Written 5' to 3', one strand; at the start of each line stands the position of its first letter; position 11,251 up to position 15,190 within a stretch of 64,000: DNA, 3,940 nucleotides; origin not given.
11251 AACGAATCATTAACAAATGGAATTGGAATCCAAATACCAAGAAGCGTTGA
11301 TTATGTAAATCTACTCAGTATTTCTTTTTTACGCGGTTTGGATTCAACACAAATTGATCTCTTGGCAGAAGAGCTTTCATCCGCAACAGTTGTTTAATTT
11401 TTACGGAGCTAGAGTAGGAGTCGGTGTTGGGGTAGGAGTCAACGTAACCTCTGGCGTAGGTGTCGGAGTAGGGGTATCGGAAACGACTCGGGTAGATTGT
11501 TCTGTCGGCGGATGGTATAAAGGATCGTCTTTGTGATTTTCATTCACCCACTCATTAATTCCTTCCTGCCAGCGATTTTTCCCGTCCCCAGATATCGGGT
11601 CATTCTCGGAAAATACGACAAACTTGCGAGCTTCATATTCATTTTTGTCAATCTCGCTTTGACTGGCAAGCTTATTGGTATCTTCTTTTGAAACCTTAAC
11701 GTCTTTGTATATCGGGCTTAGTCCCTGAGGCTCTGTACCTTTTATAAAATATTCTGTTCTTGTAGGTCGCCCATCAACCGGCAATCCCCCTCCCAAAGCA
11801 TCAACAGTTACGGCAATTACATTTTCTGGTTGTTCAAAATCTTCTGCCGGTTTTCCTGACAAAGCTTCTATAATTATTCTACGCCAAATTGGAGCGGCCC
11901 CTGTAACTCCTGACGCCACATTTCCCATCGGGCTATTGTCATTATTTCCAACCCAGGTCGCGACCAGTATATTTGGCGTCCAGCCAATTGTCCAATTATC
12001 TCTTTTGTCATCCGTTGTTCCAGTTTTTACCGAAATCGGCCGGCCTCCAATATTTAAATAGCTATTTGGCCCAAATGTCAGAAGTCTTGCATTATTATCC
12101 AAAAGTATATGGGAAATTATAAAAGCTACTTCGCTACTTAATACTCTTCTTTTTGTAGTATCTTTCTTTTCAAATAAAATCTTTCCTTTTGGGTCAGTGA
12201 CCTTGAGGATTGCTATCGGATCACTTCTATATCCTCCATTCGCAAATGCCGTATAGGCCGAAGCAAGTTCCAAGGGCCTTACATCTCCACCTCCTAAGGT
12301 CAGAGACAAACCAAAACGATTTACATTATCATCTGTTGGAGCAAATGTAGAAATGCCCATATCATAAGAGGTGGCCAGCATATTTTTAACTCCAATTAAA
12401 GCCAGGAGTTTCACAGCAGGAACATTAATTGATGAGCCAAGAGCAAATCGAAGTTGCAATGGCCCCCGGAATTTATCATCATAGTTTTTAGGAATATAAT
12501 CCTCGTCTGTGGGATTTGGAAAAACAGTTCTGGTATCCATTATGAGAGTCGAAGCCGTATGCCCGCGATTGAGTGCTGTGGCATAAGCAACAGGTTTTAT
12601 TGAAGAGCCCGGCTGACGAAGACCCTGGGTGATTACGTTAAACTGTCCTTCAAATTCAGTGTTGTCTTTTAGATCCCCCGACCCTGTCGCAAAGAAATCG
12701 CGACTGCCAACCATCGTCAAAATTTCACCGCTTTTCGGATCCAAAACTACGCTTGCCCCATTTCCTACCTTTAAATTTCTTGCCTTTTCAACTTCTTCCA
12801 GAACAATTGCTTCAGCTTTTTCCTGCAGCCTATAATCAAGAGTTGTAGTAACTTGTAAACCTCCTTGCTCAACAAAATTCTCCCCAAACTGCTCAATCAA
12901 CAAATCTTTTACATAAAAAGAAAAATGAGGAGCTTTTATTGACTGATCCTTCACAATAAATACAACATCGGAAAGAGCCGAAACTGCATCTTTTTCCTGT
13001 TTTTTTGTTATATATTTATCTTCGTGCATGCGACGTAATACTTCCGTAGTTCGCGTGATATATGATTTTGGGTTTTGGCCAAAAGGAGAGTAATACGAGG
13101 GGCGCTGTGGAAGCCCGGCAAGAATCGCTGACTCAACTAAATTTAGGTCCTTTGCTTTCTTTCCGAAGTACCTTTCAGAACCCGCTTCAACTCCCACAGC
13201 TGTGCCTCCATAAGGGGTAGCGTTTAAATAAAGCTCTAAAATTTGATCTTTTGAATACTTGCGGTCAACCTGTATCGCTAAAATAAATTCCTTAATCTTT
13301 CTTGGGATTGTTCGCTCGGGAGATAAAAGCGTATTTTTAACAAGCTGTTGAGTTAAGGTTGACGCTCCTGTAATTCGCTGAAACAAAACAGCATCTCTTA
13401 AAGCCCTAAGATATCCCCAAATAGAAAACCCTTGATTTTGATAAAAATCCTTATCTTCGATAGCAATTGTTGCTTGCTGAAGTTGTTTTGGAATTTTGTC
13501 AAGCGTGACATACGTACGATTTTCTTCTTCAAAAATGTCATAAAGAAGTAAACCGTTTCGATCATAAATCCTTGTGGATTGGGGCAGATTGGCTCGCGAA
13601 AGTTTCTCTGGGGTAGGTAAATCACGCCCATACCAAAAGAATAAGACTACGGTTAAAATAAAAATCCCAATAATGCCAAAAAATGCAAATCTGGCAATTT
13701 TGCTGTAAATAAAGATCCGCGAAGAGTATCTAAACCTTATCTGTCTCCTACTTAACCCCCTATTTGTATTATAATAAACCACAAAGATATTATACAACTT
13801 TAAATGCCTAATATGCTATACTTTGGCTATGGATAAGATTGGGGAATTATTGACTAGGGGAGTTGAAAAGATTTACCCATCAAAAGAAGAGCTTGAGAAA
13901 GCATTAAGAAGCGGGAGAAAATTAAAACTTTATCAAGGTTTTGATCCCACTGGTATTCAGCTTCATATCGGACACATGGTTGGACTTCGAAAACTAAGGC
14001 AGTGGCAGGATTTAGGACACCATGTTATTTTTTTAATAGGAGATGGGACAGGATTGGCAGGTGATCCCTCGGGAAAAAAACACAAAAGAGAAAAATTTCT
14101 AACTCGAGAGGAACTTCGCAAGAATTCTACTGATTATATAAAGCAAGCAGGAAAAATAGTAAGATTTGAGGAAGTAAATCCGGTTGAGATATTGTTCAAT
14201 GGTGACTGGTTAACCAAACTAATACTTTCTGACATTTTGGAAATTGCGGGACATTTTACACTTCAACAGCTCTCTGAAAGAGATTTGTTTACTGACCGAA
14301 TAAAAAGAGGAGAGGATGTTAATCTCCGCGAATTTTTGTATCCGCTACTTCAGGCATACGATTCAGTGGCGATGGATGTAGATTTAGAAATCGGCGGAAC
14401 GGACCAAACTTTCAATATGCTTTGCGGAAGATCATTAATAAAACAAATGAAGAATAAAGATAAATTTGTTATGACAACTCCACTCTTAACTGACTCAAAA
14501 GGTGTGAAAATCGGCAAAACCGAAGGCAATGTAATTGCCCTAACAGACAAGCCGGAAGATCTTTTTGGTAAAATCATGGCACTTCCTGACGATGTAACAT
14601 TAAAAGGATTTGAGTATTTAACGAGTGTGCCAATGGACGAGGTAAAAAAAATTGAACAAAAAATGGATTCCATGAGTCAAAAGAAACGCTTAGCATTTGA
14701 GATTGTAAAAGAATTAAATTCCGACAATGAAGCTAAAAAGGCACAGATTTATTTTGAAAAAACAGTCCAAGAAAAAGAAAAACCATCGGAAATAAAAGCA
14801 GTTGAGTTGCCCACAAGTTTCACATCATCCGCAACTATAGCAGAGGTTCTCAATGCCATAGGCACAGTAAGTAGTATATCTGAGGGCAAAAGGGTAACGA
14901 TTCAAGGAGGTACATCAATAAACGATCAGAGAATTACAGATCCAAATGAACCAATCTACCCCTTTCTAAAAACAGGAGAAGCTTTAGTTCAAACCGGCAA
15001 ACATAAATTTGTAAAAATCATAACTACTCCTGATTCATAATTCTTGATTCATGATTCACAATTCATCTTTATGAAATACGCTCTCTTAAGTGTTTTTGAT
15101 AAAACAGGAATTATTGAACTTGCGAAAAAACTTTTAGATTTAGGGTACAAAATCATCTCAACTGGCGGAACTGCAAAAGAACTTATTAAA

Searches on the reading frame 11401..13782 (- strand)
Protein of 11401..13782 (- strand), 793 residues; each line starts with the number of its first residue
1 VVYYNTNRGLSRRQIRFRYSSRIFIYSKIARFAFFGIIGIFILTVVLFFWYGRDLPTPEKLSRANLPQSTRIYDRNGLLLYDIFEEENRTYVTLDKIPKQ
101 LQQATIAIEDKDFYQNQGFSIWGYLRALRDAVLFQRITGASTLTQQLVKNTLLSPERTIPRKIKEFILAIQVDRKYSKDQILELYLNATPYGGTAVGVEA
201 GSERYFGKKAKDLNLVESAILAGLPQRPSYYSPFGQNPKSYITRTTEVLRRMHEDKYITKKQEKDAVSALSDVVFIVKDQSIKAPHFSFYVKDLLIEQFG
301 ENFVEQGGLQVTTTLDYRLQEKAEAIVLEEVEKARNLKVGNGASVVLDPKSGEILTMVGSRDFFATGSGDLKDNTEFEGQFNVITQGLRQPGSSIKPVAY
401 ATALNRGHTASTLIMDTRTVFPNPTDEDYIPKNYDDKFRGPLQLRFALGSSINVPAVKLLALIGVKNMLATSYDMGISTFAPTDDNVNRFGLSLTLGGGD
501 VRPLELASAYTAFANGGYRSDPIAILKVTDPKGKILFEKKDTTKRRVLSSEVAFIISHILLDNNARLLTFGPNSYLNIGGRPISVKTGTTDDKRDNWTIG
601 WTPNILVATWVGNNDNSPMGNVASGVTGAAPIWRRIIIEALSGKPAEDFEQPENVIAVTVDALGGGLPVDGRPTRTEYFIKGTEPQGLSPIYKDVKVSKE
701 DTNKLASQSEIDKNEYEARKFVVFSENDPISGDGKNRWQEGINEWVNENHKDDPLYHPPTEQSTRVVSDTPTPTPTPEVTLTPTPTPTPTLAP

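Call 31: search_protein_families(library=ncbifam, proteins=[window:11401-13782:-], max_evalue=0.00001)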
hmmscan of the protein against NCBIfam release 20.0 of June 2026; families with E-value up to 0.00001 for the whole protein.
window:11401-13782:- (793 aa): 17 families
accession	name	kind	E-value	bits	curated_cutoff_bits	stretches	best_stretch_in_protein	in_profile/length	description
TIGR02074.1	PBP_1a_fam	subfamily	2.2e-148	495.4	508.75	1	88-641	1-533/535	PBP1A family penicillin-binding protein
TIGR02073.1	PBP_1c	equivalog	2e-122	410.2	494.2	1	64-717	6-615/728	penicillin-binding protein 1C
NF051885.1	tranpepglycosPbpC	equivalog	3.1e-118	396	900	1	33-654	17-607/632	multimodular transpeptidase-transglycosylase PbpC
TIGR02071.1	PBP_1b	equivalog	8.9e-97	325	717.75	1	85-666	143-706/729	penicillin-binding protein 1B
NF008643.0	PRK11636.1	equivalog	1.3e-94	318.1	1263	3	54-331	32-307/850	peptidoglycan glycosyltransferase/peptidoglycan DD-transpeptidase MrcA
NF038276.1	strep_PBP2A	exception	3.5e-87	293.3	1100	1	35-618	44-613/716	penicillin-binding protein PBP2A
NF007061.0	PRK09506.1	equivalog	5.6e-77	259.3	1120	1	85-665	207-769/825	bifunctional glycosyl transferase/transpeptidase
NF011423.0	PRK14850.1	equivalog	9.9e-74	249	1275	1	85-670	153-720/764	penicillin-binding protein 1b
NF038272.1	strep_PBP1A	exception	1.3e-70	238.5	1075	1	28-593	12-562/658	penicillin-binding protein PBP1A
NF008414.0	PRK11240.1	equivalog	6.4e-66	222.9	1121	1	88-637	63-561/774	peptidoglycan glycosyltransferase PbpC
NF038274.1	strep_PBP1B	exception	7e-57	193.2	1225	2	83-262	76-269/745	penicillin-binding protein PBP1B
NF010008.0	PRK13481.1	equivalog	4.6e-35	121.2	270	1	86-270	77-267/269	glycosyltransferase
TIGR02070.1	mono_pep_trsgly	equivalog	2.7e-34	118.6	182.65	1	88-253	54-219/224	monofunctional biosynthetic peptidoglycan transglycosylase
TIGR03423.1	pbp2_mrdA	equivalog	2.7e-15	55.9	455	1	306-477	224-390/593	penicillin-binding protein 2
TIGR02214.1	spoVD_pbp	equivalog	6.1e-11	41.4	688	0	307-407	209-303/636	stage V sporulation protein D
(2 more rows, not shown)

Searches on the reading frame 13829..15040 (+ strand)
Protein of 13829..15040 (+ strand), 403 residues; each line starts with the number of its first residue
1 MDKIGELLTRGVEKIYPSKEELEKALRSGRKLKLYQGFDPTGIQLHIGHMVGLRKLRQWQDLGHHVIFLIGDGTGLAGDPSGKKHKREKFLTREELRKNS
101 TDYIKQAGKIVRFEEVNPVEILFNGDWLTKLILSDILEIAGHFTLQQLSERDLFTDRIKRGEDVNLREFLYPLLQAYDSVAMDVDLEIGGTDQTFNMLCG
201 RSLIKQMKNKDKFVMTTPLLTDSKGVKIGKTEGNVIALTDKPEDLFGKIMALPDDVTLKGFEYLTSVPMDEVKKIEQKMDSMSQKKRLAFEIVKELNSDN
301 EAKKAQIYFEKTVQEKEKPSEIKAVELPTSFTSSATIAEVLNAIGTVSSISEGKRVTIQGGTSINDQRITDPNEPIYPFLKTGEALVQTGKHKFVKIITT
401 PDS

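Call 31: search_protein_families(library=ncbifam, proteins=[window:13829-15040:+], max_evalue=0.00001)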
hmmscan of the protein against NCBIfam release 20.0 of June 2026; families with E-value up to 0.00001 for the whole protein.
window:13829-15040:+ (403 aa): 3 families
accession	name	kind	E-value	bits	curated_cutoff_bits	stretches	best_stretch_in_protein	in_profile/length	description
TIGR00234.1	tyrS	equivalog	1.1e-94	317.9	113.8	1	2-399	5-405/406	tyrosine--tRNA ligase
NF006330.0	PRK08560.1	equivalog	3.7e-22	78.8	220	1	6-250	8-246/342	tyrosine--tRNA ligase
TIGR00233.1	trpS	equivalog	4.7e-07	29.4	176.75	0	141-251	98-217/328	tryptophan--tRNA ligase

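Call 34: find_related_loci(query=window:13829-15040:+, collection=metagenome_contigs, flank=10000)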
Query window:13829-15040:+ (403 aa) in metagenome_contigs; peptide patterns used: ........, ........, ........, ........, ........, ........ (x = any residue, [..] = any of these).
488 stretches matched a pattern; 275 encode a relative of the query (tblastn E <= 1e-3); the best 80 are kept; 80 distinct loci.
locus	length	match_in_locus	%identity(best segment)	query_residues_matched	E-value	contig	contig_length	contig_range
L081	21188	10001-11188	71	1-399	0e+0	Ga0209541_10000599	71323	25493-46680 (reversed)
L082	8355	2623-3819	70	1-400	0e+0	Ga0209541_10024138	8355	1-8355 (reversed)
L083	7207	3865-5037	68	1-397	0e+0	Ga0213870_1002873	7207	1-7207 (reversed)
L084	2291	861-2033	68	1-397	0e+0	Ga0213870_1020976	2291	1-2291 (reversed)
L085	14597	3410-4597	69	1-397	2e-178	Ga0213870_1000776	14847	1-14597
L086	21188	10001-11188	70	1-397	3e-176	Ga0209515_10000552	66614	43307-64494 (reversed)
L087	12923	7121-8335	65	1-401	6e-175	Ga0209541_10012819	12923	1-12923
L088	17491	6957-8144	67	1-397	6e-174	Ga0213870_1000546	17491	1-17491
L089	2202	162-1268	70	1-370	0e+0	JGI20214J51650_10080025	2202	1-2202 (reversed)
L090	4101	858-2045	65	1-397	2e-179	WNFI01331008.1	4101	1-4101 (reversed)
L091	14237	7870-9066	67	1-400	2e-172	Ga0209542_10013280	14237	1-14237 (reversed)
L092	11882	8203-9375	67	1-399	2e-170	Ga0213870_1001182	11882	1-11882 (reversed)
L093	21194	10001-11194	62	1-397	2e-169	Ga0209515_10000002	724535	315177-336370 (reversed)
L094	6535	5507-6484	76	1-322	1e-169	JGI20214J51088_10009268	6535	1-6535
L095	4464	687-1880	65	1-399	6e-173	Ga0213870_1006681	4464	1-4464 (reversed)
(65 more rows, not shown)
